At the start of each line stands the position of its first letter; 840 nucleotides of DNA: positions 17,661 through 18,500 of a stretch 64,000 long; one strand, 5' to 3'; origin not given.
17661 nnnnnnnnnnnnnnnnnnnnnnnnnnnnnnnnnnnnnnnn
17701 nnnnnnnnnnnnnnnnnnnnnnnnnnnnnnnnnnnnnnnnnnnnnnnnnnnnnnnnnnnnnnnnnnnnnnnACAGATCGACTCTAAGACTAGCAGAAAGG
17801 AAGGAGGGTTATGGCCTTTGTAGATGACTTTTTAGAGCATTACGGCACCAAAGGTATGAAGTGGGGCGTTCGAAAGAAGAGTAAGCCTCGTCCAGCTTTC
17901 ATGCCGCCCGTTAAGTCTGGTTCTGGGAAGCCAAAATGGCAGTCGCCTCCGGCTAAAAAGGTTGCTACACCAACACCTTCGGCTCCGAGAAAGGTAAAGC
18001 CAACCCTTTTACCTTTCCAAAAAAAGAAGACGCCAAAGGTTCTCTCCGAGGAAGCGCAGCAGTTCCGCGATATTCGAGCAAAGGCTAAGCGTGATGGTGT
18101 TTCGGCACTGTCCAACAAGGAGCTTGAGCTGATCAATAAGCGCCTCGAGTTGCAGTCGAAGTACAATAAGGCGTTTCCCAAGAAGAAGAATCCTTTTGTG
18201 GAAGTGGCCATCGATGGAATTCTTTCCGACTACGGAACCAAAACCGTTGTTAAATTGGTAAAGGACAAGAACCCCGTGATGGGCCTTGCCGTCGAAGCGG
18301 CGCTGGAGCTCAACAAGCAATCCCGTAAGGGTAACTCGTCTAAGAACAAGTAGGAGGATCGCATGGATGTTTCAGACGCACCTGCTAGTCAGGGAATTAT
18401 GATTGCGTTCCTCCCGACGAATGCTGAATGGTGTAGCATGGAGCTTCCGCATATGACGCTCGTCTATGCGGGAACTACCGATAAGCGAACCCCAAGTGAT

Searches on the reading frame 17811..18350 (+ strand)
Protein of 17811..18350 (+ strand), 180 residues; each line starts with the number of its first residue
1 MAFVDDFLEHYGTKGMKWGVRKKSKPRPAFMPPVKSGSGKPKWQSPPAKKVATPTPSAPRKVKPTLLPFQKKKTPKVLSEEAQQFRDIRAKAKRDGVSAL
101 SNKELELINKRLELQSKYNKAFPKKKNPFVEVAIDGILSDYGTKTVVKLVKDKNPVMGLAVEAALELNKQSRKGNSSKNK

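Call 60: search_protein_families(library=phrogs, proteins=[window:17811-18350:+], max_evalue=0.001)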
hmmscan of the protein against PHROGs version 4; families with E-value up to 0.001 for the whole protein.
window:17811-18350:+ (180 aa): 12 families
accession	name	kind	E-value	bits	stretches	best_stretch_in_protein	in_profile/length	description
phrog_24711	-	unknown function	1.1e-14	54.9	1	8-144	341-478/532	-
phrog_7021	-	unknown function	5.1e-11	43.5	1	5-152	190-293/330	-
phrog_38171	-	unknown function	4.1e-08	34.2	1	4-25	5-26/227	-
phrog_7502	-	unknown function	5.5e-07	30.5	1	3-25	4-26/298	-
phrog_14126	-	unknown function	1e-06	28.9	1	4-93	28-122/447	-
phrog_6291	-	unknown function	3.4e-06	28.2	1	4-25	4-25/177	-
phrog_14710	-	unknown function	6.8e-06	27.1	1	2-25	2-25/193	-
phrog_18721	-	unknown function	1.5e-05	26.3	1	3-24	4-25/146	-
phrog_35934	-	head and packaging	4.4e-05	23.8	1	3-23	8-28/331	virion structural protein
phrog_34327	-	unknown function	7.3e-05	23.6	1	8-28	15-35/167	-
phrog_11022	-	unknown function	8.9e-05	23.7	1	6-24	43-61/227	-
phrog_17496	-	unknown function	0.00018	23.2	1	8-23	5-20/117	-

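Call 61: search_protein_families(library=pfam, proteins=[window:17811-18350:+], max_evalue=0.1)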
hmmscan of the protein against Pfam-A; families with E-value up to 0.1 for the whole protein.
window:17811-18350:+ (180 aa): 1 family
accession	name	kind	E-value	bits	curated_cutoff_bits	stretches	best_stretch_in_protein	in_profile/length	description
PF23847.1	DUF7211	-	1e-12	47.7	27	1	4-24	4-24/25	Family of unknown function (DUF7211)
